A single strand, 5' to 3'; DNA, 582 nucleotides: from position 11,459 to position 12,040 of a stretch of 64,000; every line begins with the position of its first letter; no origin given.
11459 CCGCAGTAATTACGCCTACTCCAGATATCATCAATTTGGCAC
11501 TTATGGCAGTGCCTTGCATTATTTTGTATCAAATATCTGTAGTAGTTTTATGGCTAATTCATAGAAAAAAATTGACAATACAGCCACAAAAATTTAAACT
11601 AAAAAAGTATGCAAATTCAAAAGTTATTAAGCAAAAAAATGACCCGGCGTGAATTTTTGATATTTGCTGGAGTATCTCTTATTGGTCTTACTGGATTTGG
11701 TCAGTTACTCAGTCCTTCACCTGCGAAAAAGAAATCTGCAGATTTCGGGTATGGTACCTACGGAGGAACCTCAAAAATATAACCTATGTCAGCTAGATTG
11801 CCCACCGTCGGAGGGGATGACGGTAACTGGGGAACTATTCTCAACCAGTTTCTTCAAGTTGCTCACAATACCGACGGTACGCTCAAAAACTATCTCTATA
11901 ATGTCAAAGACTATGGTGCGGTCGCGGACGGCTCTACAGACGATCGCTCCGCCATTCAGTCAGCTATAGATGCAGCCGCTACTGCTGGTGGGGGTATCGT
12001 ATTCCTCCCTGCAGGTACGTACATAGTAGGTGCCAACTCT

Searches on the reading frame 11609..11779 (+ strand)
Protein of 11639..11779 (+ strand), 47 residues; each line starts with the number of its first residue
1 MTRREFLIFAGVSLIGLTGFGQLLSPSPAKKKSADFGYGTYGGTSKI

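Call 6: search_protein_families(library=pfam, proteins=[window:11639-11779:+], max_evalue=0.1)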
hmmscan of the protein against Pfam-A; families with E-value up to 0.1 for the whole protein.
window:11639-11779:+ (47 aa): 0 families

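Call 7: search_protein_families(library=ncbifam, proteins=[window:11639-11779:+], max_evalue=0.1)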
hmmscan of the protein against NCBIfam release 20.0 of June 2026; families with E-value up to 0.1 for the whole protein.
window:11639-11779:+ (47 aa): 1 family
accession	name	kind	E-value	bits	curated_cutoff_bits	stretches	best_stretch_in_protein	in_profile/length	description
NF038009.1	TatB_1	subfamily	4.4e-05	23.6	100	1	1-45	14-68/70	twin-arginine translocation system-associated protein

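Call 8: find_homologous_proteins(query=window:11639-11779:+, max_evalue=1)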
Query seq(47 aa) (47 aa): 1 proteins with E <= 1 among 1 candidates.
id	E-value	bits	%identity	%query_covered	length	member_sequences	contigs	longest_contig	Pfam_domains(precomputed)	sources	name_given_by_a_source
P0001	1.9e-22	94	100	100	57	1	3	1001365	-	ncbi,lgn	-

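Call 9: find_encoding_contigs(protein=P0001, flank=6000, max_places=6)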
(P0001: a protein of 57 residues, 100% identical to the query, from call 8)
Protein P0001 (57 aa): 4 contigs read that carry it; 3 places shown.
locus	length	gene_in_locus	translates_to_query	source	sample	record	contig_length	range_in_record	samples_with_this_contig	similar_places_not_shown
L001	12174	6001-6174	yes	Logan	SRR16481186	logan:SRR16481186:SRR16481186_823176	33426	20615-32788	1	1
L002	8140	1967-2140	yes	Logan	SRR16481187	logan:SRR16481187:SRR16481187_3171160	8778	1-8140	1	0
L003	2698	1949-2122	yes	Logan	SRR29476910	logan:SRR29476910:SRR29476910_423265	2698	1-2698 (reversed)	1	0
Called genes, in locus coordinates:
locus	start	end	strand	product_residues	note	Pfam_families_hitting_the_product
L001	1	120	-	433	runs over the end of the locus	PF00291:PALP, PF00581:Rhodanese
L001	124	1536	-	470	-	PF01168:Ala_racemase_N (weak), PF02784:Orn_Arg_deC_N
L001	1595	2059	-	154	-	-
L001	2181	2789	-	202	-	-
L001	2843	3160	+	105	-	PF07508:Recombinase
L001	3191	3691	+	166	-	PF13408:Zn_ribbon_recom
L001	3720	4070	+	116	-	-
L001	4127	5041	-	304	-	PF16656:Pur_ac_phosph_N (weak), PF00041:fn3, PF13620:CarboxypepD_reg, PF13715:CarbopepD_reg_2 (faint)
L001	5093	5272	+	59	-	PF02416:TatA_B_E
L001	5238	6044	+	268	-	PF00902:TatC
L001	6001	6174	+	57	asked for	-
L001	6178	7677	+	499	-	PF12708:Pect-lyase_RHGA_epim, PF13229:Beta_helix (weak), PF26209:Phage_phiTE_241_C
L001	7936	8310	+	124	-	-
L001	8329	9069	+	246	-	PF17125:Methyltr_RsmF_N (weak), PF01189:Methyltr_RsmB-F, PF01728:FtsJ, PF13847:Methyltransf_31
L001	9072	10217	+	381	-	PF23500:DUF7133 (weak), PF22807:TrAA12, PF07995:GSDH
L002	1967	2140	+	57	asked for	-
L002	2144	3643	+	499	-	PF12708:Pect-lyase_RHGA_epim, PF13229:Beta_helix (weak), PF26209:Phage_phiTE_241_C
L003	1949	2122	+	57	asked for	-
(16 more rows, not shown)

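Call 22: find_related_loci(query=A1, collection=metagenome_contigs, flank=5000)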
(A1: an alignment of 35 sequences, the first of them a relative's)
Query A1 (268 aa) in metagenome_contigs; peptide patterns used: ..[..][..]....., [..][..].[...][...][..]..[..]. (x = any residue, [..] = any of these).
600 stretches matched a pattern (row limit reached: there are more); 576 encode a relative of the query (tblastn E <= 1e-3); the best 80 are kept; 80 distinct loci.
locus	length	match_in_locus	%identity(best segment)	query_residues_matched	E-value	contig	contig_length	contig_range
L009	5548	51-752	49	9-242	3e-68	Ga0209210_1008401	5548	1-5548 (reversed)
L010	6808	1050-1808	38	12-265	2e-61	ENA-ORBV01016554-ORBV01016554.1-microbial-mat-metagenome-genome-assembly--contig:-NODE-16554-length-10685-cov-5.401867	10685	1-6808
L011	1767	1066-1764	39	12-244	3e-60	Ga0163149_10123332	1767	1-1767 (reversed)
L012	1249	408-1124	41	5-240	3e-60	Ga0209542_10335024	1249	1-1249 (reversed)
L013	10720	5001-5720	42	4-246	8e-56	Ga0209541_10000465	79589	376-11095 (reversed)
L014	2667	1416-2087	37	19-242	2e-53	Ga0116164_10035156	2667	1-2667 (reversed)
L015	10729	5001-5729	39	19-268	2e-52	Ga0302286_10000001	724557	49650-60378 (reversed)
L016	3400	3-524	49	69-242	4e-50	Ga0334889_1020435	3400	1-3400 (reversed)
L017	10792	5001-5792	38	13-265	2e-48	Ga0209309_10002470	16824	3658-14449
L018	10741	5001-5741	37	19-265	3e-47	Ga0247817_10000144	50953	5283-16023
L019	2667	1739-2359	38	19-223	4e-47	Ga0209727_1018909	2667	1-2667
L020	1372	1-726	35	23-259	4e-47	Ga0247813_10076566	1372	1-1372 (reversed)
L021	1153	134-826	35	19-247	3e-46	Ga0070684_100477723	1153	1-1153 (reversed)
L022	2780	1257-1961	31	6-241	3e-42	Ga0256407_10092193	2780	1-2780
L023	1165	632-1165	40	2-180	4e-43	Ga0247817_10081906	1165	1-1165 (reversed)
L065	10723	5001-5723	36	11-249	3e-41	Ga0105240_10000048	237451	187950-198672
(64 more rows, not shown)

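Call 31: search_protein_representatives(protein=P0001)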
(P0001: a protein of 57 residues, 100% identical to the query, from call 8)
Query: 57 residues. Proteins with E-value up to 0.001 (for the whole library): 15; up to 1e-10: 2; up to 1e-30: 0. The best 15 are listed.
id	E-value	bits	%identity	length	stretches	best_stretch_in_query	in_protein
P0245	8.7e-30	116.3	43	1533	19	22-48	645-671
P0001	3.1e-29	114.6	100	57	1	1-57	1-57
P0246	7.7e-06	41.7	44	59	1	4-57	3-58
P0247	3.3e-05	39.7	44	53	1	3-53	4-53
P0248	1.3e-04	37.9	44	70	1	2-55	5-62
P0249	2.0e-04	37.3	47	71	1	3-55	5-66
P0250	2.6e-04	36.9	44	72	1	3-56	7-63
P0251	2.9e-04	36.8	50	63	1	3-56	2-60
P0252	3.5e-04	36.5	49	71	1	2-54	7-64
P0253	3.8e-04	36.5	46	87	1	2-55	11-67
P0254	4.2e-04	36.3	52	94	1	3-56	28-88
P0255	5.7e-04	35.9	51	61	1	2-52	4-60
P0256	7.5e-04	35.5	53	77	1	3-55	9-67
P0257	8.4e-04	35.4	47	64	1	2-54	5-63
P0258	9.8e-04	35.2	50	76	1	5-54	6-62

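Call 34: search_protein_families(library=phrogs, proteins=[L009:3284-3787:+, window:11609-11779:+], max_evalue=0.01)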
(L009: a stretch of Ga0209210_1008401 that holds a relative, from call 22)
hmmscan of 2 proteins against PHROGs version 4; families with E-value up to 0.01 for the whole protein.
L009:3284-3787:+ (168 aa): 18 families
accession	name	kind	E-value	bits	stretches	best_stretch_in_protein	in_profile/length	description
phrog_4757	-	unknown function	4e-10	40.4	1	28-152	218-342/359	-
phrog_9017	-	tail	1.9e-09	39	1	54-164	45-154/159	tail fiber protein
phrog_910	-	tail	5.6e-09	36.7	1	32-75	49-92/497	tail collar fiber protein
phrog_4849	-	tail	1.7e-07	31.2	1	27-72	132-178/788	tail protein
phrog_17623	-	tail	3.2e-07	29.8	1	31-91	139-199/1114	tail collar fiber protein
phrog_30320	-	unknown function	1.8e-06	28.2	1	29-70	85-126/452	-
phrog_15547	-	unknown function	2.5e-06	28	1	31-107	137-213/373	-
phrog_24774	-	unknown function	2.8e-06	28.4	1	81-166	172-254/258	-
phrog_972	-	tail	5.7e-06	25.3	1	33-67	642-676/1246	tail fiber protein proximal subunit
phrog_4549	-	tail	1.4e-05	24.4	1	44-156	743-856/869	tail fiber protein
phrog_35342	-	tail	2.6e-05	24.1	1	30-130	314-414/469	tail fiber protein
phrog_19976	-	tail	4.5e-05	24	1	6-156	97-242/256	tail assembly protein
phrog_31840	-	unknown function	4.8e-05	22.1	1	41-158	1198-1309/1321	-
phrog_7760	-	tail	9.3e-05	23.4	1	77-164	126-218/223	tail fiber protein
phrog_8443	-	tail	0.00076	19.4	1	28-67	134-173/636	tail fiber protein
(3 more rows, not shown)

window:11609-11779:+ (57 aa): 0 families

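Call 38: find_encoding_contigs(protein=P0123, flank=3000, max_places=3)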
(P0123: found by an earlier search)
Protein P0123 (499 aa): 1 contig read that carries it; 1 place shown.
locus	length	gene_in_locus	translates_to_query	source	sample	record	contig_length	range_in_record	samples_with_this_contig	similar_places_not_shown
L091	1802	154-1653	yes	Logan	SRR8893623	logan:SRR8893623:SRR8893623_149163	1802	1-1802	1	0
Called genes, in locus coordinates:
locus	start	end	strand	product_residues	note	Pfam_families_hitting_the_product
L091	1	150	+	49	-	?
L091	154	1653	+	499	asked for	PF12708:Pect-lyase_RHGA_epim, PF13229:Beta_helix (weak), PF26209:Phage_phiTE_241_C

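Call 44: search_protein_families(library=ncbifam, proteins=[P0252, P0249, window:11609-11779:+], max_evalue=0.01)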
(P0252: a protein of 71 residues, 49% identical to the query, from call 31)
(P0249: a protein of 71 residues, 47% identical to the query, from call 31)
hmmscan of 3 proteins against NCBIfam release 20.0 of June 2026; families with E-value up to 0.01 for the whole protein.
P0252 (71 aa): 1 family
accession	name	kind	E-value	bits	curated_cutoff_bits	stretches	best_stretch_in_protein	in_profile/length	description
NF038009.1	TatB_1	subfamily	4.2e-19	68.6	100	1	5-66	3-69/70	twin-arginine translocation system-associated protein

P0249 (71 aa): 2 families
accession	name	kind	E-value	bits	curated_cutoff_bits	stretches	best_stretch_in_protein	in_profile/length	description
NF038009.1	TatB_1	subfamily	2e-13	50.4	100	1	1-65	2-67/70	twin-arginine translocation system-associated protein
TIGR01409.1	TAT_signal_seq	domain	0.0035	17.6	16.7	1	13-33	1-21/29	twin-arginine translocation signal domain-containing protein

seq(57 aa): 1 family
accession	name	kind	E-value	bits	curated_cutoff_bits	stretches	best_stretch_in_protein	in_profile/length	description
NF038009.1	TatB_1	subfamily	1.7e-08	34.5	100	1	3-55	6-68/70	twin-arginine translocation system-associated protein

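Call 65: predict_structure(alignment_id=A4)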
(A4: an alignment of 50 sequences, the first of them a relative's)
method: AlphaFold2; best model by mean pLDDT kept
length: 499 residues; sequences in the alignment: 50
mean_pLDDT: 93.1   pTM: 0.88
mean pLDDT of the five models: 93.1, 92.5, 92.1, 91.9, 91.2
residues with pLDDT >= 90: 432; 70-90: 32; 50-70: 32; < 50: 3
segments of 3 or more residues with pLDDT < 50: 1-3
pLDDT, mean of each block of 10 residues (from residue 1): 52 60 60 73 96 98 94 98 90 97 96 98 97 96 98 95 96 96 98 98 97 98 98 98 97 99 98 92 98 98 98 96 98 98 91 98 98 94 96 93 85 94 94 94 95 93 96 96 96 96
secondary structure, 60 per line:
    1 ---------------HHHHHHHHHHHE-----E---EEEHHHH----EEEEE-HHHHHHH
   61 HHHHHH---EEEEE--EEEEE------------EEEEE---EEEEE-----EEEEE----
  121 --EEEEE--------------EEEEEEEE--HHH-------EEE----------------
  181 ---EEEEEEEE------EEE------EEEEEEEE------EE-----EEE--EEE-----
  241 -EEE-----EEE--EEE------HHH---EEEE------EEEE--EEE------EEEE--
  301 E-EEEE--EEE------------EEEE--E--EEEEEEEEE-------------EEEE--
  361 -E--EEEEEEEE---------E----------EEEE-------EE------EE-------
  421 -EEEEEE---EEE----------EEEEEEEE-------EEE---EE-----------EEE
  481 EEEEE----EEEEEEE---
elements in order: H16-26 E37-39 H40-43 E48-52 H54-66 E70-74 E77-81 E94-98 E102-106 E112-116 E123-127 E142-149 E162-164 E184-191 E198-200 E207-214 E228-230 E233-235 E242-244 E250-252 E255-257 E270-273 E280-283 E286-288 E295-298 E303-306 E309-311 E324-327 E333-341 E355-358 E365-372 E393-396 E422-427 E431-433 E444-451 E459-461 E478-485 E490-496

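Call 67: fold_search(model_id=the predicted structure, library=pdb)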
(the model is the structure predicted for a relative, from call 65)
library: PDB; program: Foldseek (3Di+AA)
matches with E <= 10: 342; with E <= 0.001: 134
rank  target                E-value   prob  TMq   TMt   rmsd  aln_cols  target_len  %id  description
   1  2pyg_B                6.9e-15  1.00  0.55  0.70   4.2       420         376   22  Azotobacter vinelandii Mannuronan C-5 epimerase AlgE4 A-module (released 2008-05-27)
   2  2pyg_A                1.8e-14  1.00  0.54  0.70   4.3       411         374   22  Azotobacter vinelandii Mannuronan C-5 epimerase AlgE4 A-module (released 2008-05-27)
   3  2pyh_A                3.6e-14  1.00  0.53  0.68   5.8       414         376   23  Azotobacter vinelandii Mannuronan C-5 epimerase AlgE4 A-module complexed with mannuronan trisaccharide (released 2008-05-27)
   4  5lw3                  5.7e-14  1.00  0.54  0.68   5.3       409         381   20  Azotobacter vinelandii Mannuronan C-5 epimerase AlgE6 A-module (released 2017-10-25)
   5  2pyh_B                7.9e-14  1.00  0.52  0.67   6.0       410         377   23  Azotobacter vinelandii Mannuronan C-5 epimerase AlgE4 A-module complexed with mannuronan trisaccharide (released 2008-05-27)
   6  8jaz_A                1.2e-13  1.00  0.50  0.52  10.1       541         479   18  Structure of the alginate epimerase/lyase complexed with di-mannuronic acid (released 2024-05-08)
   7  8ja4                  3.0e-12  1.00  0.46  0.48  10.8       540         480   18  Structure of the alginate epimerase/lyase (released 2024-05-08)
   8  7chu_A                1.1e-08  1.00  0.45  0.44   8.5       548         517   13  Geobacillus virus E2 - ORF18 (released 2021-04-14)
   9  6w4q_B                5.0e-08  1.00  0.51  0.35   4.6       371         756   16  Crystal structure of full-length tailspike protein 2 (TSP2, ORF211) ) from Escherichia coli O157:H7 bacteriophage CAB1 (released 2021-01-20)
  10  5zru_A                6.6e-08  1.00  0.35  0.32   9.5       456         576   14  Crystal structure of Agl-KA catalytic domain (released 2019-10-23)
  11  4mr0_B                9.1e-08  1.00  0.33  0.36  13.5       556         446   14  Crystal structure of PfbA, a surface adhesin of Streptococcus pneumoniae (released 2014-02-05)
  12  6w4q_A                9.9e-08  1.00  0.51  0.34   4.8       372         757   16  Crystal structure of full-length tailspike protein 2 (TSP2, ORF211) ) from Escherichia coli O157:H7 bacteriophage CAB1 (released 2021-01-20)
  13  4mr0_A                1.0e-07  1.00  0.37  0.40  14.4       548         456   12  Crystal structure of PfbA, a surface adhesin of Streptococcus pneumoniae (released 2014-02-05)
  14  7c7d_A                1.4e-07  1.00  0.33  0.31  14.9       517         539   14  Crystal structure of the catalytic unit of thermostable GH87 alpha-1,3-glucanase from Streptomyces thermodiastaticus s (released 2020-11-11)
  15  6w4q_E                2.6e-07  1.00  0.51  0.35   4.8       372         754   16  Crystal structure of full-length tailspike protein 2 (TSP2, ORF211) ) from Escherichia coli O157:H7 bacteriophage CAB1 (released 2021-01-20)
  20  6w4q_C                4.2e-07  1.00  0.46  0.31   6.3       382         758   16  Crystal structure of full-length tailspike protein 2 (TSP2, ORF211) ) from Escherichia coli O157:H7 bacteriophage CAB1 (released 2021-01-20)
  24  6w4q_F                8.7e-07  1.00  0.46  0.32   6.6       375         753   15  Crystal structure of full-length tailspike protein 2 (TSP2, ORF211) ) from Escherichia coli O157:H7 bacteriophage CAB1 (released 2021-01-20)
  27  6w4q_D                1.2e-06  1.00  0.49  0.33   6.4       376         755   16  Crystal structure of full-length tailspike protein 2 (TSP2, ORF211) ) from Escherichia coli O157:H7 bacteriophage CAB1 (released 2021-01-20)
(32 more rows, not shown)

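Call 73: search_protein_families(library=ncbifam, proteins=[L017:4437-4682:-, L010:461-790:+, L015:3713-4024:+, L065:4469-4705:-, L013:3784-4716:-, L019:348-1493:-], max_evalue=0.01)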
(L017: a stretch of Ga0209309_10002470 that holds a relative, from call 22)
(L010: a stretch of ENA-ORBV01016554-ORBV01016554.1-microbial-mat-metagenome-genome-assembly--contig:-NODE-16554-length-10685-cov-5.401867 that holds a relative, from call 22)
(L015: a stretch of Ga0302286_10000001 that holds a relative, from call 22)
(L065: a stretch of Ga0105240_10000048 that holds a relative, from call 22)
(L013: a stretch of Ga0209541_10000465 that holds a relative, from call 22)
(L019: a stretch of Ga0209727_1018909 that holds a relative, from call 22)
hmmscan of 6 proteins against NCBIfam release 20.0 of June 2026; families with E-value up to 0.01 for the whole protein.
L017:4437-4682:- (82 aa): 2 families
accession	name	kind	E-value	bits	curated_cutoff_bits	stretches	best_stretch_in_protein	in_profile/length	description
TIGR03773.1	anch_rpt_wall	hypoth_equivalog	8.1e-05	21.7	190.3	1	19-78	458-514/516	TIGR03773 family transporter-associated surface protein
NF058583.1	LAXTG_small_WW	exception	0.0004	20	65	1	42-80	12-50/54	LAXTG motif-containing small protein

L010:461-790:+ (110 aa): 1 family
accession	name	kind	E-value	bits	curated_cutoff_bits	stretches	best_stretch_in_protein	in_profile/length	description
NF050160.1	CbxlyestCULP6MYC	equivalog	0.0084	15.3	570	0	41-103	7-68/329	carboxylesterase Culp6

L015:3713-4024:+ (104 aa): 0 families

L065:4469-4705:- (79 aa): 1 family
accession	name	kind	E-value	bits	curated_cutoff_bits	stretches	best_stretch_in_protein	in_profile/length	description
NF058583.1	LAXTG_small_WW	exception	0.0018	17.9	65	1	33-73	12-52/54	LAXTG motif-containing small protein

L013:3784-4716:- (311 aa): 0 families

L019:348-1493:- (382 aa): 6 families
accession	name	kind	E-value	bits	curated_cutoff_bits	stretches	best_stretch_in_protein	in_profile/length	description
NF008399.0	PRK11198.1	equivalog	8.8e-10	39.2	134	1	194-228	94-128/149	peptidoglycan-binding protein LysM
NF040883.1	amid_act_ActS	equivalog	0.00022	20.6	375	1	188-261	26-91/242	amidase activator ActS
NF010723.1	PRK14125.1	equivalog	0.0023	17.8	60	1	190-213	27-50/87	cell division suppressor protein YneA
NF008123.1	PRK10871.1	equivalog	0.0026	17.2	311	1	194-301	103-200/365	murein hydrolase activator NlpD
NF008050.0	PRK10783.1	equivalog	0.0026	16.2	508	1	189-260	337-399/457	murein transglycosylase D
TIGR04134.1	lipo_with_rSAM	hypoth_equivalog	0.005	16.9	39.8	1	267-326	40-111/150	radical SAM-associated putative lipoprotein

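Call 76: search_protein_families(library=pfam, proteins=[L010:2160-2774:-, L015:4005-4655:-, L017:4437-4682:-, L010:461-790:+], max_evalue=0.01)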
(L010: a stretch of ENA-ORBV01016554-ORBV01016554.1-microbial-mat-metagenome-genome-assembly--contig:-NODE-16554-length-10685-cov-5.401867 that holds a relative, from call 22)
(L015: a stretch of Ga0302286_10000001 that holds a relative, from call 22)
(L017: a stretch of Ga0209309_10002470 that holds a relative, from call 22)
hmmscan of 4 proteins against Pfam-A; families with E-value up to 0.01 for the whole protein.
L010:2160-2774:- (205 aa): 1 family
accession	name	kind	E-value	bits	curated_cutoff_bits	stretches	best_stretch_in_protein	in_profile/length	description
PF04203.18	Sortase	-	2e-25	89.4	26.6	1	76-199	1-124/125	Sortase domain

L015:4005-4655:- (217 aa): 1 family
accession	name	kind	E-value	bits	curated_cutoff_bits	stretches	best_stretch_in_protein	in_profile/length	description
PF04203.18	Sortase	-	1.3e-18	67.4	26.6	1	96-213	16-123/125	Sortase domain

L017:4437-4682:- (82 aa): 0 families

L010:461-790:+ (110 aa): 1 family
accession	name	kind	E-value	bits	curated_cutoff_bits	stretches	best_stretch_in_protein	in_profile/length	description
PF19762.4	DUF6249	-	0.0035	17.7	33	1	45-92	4-50/104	Domain of unknown function (DUF6249)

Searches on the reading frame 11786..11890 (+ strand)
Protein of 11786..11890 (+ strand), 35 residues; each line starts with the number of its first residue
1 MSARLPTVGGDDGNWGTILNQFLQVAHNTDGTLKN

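Call 49: find_related_loci(query=A3, collection=viral_contigs, flank=3000)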
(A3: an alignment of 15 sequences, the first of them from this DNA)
Query A3 (35 aa) in viral_contigs; peptide patterns used: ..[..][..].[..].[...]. (x = any residue, [..] = any of these).
22 stretches matched a pattern; 3 encode a relative of the query (tblastn E <= 1e-3); 3 distinct loci.
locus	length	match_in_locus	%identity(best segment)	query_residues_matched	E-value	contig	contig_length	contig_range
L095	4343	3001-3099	61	3-35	1e-10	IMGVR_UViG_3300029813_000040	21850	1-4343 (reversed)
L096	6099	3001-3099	45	3-35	3e-7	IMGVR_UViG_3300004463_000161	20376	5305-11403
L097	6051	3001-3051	71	5-21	4e-5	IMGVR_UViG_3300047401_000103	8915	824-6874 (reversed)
